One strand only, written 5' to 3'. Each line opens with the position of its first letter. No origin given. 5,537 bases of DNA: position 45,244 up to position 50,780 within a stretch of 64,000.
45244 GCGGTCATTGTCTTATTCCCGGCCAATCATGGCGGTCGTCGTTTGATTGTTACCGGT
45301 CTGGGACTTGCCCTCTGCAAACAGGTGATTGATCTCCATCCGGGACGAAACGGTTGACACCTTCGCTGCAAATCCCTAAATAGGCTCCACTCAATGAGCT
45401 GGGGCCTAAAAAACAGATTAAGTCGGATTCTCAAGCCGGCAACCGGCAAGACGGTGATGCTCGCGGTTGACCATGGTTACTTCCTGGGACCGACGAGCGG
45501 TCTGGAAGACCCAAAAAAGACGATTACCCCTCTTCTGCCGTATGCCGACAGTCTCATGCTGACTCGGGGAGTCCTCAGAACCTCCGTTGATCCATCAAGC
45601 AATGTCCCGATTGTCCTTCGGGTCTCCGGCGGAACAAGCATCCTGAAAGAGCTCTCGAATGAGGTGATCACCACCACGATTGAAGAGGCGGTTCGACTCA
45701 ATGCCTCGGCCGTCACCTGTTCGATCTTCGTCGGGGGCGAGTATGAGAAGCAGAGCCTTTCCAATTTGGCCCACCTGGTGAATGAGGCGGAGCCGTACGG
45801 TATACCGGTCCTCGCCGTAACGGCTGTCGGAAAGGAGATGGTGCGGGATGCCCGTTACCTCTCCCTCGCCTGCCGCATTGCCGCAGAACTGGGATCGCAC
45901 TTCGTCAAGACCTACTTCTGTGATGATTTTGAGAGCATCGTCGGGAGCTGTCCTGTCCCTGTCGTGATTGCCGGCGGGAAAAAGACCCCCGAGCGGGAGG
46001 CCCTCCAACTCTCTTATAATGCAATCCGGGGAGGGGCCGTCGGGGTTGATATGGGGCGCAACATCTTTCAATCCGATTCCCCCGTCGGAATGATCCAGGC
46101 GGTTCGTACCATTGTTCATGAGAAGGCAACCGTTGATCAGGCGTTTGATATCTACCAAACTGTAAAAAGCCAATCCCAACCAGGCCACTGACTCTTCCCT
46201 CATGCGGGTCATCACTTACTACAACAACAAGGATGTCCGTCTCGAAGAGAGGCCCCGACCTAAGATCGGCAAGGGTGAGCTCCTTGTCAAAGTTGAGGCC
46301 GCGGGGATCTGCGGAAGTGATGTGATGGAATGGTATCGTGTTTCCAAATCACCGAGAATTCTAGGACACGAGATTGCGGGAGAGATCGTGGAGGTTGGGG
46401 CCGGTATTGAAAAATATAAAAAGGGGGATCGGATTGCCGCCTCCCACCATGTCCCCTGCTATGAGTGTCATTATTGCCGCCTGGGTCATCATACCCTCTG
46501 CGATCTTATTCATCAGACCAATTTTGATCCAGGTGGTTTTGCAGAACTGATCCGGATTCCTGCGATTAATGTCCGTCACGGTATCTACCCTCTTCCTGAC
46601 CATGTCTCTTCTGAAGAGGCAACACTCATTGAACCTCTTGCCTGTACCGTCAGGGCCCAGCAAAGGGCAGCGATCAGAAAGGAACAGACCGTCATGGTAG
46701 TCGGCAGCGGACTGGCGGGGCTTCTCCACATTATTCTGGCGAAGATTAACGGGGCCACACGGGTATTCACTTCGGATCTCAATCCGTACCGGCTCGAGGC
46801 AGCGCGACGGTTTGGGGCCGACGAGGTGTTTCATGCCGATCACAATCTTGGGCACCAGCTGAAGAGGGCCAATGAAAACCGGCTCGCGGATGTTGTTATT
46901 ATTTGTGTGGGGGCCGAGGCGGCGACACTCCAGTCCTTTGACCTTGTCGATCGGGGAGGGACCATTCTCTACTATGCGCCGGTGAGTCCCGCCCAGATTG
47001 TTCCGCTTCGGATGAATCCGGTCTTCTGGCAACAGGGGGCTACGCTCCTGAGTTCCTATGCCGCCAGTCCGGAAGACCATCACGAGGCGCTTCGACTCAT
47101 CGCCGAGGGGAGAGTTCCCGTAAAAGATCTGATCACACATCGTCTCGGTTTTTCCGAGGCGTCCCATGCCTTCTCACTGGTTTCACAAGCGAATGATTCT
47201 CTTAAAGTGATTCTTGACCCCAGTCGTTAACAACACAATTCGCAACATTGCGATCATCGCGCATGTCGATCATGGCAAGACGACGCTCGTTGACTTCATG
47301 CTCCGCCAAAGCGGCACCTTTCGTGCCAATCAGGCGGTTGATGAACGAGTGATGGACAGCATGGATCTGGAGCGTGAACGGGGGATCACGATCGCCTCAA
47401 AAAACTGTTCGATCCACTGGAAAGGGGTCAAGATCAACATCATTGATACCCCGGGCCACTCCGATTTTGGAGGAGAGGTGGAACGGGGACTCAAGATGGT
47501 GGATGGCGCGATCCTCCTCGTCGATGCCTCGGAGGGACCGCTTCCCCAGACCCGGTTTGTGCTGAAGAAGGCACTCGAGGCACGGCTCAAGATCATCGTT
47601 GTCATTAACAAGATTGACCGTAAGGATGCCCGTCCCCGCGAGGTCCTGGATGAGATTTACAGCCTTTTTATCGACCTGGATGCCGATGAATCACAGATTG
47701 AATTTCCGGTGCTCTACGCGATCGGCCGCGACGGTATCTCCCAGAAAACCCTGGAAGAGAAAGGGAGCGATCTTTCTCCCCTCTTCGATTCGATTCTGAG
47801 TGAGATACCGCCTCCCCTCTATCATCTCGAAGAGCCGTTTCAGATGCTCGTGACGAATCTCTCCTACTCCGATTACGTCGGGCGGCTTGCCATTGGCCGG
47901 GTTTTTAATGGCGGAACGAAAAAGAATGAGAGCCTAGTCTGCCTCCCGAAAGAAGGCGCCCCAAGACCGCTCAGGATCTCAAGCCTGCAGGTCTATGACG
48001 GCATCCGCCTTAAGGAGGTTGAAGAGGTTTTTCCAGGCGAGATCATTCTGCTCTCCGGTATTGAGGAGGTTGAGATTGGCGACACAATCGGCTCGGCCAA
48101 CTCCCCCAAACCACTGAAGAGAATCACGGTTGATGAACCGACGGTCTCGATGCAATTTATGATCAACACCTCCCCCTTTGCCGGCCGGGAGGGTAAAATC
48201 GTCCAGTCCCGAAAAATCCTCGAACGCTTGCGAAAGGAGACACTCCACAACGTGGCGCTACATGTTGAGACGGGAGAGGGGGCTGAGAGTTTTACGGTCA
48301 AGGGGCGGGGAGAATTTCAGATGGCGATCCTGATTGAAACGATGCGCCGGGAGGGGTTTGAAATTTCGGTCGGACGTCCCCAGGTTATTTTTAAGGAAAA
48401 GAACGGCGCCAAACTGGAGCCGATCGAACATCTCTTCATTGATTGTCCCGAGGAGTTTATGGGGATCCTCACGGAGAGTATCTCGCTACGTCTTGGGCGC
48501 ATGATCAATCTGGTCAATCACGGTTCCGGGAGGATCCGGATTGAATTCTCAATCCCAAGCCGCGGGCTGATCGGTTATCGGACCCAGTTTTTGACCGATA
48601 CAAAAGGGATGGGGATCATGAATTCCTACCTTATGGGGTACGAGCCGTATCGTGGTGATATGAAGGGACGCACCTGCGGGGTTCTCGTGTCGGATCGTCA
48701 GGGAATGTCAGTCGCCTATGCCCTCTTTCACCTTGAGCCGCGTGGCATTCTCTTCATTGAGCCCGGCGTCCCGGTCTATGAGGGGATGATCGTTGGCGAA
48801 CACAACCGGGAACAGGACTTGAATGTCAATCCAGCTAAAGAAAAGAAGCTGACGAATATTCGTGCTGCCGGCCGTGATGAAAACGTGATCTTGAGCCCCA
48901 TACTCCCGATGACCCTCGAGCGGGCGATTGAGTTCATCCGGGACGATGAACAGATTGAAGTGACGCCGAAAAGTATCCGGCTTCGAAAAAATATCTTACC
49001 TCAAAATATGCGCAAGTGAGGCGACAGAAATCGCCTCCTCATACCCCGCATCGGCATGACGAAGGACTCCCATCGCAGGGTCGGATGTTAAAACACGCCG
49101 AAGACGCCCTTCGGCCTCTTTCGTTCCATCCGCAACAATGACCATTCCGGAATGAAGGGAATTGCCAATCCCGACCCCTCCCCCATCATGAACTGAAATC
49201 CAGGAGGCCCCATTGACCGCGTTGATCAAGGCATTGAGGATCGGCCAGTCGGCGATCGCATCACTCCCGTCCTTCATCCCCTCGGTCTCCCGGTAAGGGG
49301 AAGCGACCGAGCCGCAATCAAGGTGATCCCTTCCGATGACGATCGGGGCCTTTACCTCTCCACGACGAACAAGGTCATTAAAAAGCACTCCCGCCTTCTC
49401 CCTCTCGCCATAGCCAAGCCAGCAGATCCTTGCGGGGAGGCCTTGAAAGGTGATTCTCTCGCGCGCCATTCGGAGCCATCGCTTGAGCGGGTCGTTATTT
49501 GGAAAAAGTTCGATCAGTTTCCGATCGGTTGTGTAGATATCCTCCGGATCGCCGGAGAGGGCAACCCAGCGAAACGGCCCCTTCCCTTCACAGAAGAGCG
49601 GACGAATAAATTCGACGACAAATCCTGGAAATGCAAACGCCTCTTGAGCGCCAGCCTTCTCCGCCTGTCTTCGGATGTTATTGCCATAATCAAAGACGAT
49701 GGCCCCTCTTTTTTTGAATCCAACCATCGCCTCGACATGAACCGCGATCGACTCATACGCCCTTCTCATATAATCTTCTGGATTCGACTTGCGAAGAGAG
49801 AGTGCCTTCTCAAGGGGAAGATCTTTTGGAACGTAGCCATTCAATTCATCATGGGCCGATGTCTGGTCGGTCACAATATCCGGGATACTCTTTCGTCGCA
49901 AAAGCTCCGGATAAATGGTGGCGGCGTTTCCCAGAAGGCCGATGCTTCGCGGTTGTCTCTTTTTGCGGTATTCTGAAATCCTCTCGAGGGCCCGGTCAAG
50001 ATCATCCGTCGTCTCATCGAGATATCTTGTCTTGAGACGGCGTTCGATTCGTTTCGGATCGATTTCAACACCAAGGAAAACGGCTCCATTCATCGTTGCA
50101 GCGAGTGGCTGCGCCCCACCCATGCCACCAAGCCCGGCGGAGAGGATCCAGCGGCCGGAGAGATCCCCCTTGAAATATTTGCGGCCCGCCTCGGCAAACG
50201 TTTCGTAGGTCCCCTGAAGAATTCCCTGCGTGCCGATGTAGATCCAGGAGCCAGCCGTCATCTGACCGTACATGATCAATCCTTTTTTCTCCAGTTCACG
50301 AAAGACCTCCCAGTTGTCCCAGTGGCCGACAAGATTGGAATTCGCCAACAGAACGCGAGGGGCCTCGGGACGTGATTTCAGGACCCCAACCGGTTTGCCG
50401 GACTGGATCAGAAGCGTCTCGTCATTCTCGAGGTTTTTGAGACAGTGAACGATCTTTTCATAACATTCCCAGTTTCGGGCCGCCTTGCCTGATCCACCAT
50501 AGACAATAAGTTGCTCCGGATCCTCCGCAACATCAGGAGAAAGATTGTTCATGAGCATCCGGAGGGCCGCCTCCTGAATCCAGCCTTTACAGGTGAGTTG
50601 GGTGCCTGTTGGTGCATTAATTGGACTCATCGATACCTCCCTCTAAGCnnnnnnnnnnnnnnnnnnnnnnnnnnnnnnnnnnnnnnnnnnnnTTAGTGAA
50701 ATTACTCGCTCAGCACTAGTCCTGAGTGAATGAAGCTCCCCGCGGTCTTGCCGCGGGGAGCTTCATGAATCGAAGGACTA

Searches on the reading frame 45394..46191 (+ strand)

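Call 80: search_protein_families(library=pfam, proteins=[window:45394-46191:+], max_evalue=0.0001)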
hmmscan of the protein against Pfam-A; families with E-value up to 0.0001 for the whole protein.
window:45394-46191:+ (265 aa): 1 family
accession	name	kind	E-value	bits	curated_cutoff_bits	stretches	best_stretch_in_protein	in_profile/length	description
PF01791.15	DeoC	-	4.9e-25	88.9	23.8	1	20-227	1-229/229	DeoC/LacD family aldolase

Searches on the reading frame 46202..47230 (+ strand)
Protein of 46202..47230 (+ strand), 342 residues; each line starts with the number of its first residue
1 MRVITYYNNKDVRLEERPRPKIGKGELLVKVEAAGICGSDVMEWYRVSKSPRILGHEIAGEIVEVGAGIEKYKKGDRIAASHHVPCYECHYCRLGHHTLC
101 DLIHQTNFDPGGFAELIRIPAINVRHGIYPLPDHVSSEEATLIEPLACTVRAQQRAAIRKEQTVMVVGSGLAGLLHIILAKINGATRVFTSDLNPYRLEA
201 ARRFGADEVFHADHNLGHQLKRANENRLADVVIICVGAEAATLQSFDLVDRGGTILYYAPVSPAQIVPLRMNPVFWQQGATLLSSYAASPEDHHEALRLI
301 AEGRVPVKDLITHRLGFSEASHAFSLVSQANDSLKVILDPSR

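Call 80: search_protein_families(library=pfam, proteins=[window:46202-47230:+], max_evalue=0.0001)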
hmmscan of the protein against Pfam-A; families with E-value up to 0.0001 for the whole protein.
window:46202-47230:+ (342 aa): 4 families
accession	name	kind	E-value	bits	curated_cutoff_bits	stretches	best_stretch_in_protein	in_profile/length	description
PF08240.17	ADH_N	-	1.1e-25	90.4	23.5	1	23-123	1-98/104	Alcohol dehydrogenase GroES-like domain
PF00107.32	ADH_zinc_N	-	2.6e-19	69.9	31.8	1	173-302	3-129/129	Zinc-binding dehydrogenase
PF16912.11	Glu_dehyd_C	-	1.5e-07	31.5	34.9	1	140-338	4-209/211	Glucose dehydrogenase C-terminus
PF13602.12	ADH_zinc_N_2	-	3.4e-07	31.7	27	1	205-337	2-133/134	Zinc-binding dehydrogenase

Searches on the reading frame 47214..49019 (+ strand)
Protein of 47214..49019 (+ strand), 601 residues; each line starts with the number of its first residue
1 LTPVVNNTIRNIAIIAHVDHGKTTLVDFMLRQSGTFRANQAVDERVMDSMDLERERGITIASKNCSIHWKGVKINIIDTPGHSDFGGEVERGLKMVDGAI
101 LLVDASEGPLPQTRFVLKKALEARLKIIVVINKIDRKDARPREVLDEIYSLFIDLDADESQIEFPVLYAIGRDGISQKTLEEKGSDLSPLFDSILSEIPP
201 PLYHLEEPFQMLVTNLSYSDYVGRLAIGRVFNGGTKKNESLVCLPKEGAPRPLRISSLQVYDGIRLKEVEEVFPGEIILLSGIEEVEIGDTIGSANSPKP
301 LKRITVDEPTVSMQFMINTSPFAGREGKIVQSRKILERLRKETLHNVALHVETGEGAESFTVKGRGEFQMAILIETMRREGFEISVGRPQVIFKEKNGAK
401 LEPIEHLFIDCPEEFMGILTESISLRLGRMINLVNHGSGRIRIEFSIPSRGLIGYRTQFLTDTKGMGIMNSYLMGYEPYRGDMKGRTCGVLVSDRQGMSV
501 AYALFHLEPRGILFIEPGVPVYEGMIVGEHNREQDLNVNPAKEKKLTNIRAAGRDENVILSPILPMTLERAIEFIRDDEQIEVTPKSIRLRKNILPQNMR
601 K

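Call 80: search_protein_families(library=pfam, proteins=[window:47214-49019:+], max_evalue=0.0001)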
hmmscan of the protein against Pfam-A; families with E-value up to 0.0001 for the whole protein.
window:47214-49019:+ (601 aa): 6 families
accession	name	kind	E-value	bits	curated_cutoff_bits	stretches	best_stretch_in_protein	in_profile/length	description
PF00009.33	GTP_EFTU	-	6.1e-57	192.7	26.5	1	8-180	2-178/188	Elongation factor Tu GTP binding domain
PF21018.2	BipA_C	-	1.8e-45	153.6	23.8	1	489-595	2-108/110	TypA/BipA C-terminal domain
PF00679.30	EFG_C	-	6.9e-20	71.3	27.9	1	401-484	3-86/89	Elongation factor G C-terminus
PF22042.2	EF-G_D2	-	1.6e-09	38.2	27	1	208-293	1-82/84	Elongation factor G domain 2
PF03144.31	GTP_EFTU_D2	-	3.6e-08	34.1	30.3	1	223-292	1-72/73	Elongation factor Tu domain 2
PF01926.29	MMR_HSR1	-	1.5e-05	25.5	21.9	1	50-133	24-113/113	50S ribosome-binding GTPase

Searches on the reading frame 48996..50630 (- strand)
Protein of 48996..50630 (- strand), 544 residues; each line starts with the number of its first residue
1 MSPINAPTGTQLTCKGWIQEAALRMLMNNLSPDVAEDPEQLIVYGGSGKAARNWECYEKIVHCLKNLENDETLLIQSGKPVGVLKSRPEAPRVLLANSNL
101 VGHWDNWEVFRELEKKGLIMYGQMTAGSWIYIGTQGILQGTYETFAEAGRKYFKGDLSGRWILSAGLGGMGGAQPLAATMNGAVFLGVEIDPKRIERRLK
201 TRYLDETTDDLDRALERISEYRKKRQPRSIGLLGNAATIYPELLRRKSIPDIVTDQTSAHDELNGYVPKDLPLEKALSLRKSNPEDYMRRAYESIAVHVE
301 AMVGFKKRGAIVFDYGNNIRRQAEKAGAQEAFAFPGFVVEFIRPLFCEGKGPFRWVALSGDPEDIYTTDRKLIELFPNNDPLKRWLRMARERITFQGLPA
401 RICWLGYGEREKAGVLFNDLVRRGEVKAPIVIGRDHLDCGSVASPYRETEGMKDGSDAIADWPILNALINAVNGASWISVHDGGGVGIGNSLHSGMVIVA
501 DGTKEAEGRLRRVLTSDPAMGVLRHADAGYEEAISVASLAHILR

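Call 81: search_protein_families(library=pfam, proteins=[window:48996-50630:-], max_evalue=0.0001)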
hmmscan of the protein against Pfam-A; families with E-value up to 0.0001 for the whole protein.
window:48996-50630:- (544 aa): 3 families
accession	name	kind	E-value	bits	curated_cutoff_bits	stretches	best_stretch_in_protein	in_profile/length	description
PF17392.7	Urocanase_C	-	1.4e-94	315.5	23.6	1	344-537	1-194/196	Urocanase C-terminal domain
PF01175.24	Urocanase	-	1e-90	303.4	23.2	1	133-340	1-208/209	Urocanase Rossmann-like domain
PF17391.7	Urocanase_N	-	2.6e-59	199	23.2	1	4-130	1-127/127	Urocanase N-terminal domain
